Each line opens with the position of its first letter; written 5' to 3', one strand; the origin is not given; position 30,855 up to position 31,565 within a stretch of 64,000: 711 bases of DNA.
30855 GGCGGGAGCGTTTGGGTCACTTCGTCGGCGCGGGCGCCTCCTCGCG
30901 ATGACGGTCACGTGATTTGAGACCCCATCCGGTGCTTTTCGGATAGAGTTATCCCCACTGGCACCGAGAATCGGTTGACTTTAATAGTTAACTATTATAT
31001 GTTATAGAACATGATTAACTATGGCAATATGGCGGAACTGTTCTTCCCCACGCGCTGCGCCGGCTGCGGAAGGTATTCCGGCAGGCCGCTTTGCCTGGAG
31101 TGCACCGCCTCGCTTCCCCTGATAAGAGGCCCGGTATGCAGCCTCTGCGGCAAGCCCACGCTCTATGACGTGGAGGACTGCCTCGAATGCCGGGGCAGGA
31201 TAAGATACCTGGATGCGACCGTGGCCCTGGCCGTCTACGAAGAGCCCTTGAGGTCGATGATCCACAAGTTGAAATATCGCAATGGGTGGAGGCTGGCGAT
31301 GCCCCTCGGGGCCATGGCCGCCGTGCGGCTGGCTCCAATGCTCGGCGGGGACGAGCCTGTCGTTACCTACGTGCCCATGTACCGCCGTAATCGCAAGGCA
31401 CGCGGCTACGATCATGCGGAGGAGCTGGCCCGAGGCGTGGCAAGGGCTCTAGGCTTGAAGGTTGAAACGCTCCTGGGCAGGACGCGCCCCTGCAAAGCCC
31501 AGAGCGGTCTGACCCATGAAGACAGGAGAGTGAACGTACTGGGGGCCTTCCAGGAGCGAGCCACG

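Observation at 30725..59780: Novel dispersed ~45-nt palindromic intergenic repeat family (core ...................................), at least five copies in 64 kb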

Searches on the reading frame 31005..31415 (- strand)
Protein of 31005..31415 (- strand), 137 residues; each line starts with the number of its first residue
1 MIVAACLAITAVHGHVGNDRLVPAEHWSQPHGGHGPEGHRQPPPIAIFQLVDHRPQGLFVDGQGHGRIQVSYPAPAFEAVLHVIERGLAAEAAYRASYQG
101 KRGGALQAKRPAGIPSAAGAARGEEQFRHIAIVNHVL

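Call 51: search_protein_families(library=pfam, proteins=[window:31005-31415:-], max_evalue=0.001)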
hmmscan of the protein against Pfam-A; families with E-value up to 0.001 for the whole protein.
window:31005-31415:- (137 aa): 0 families
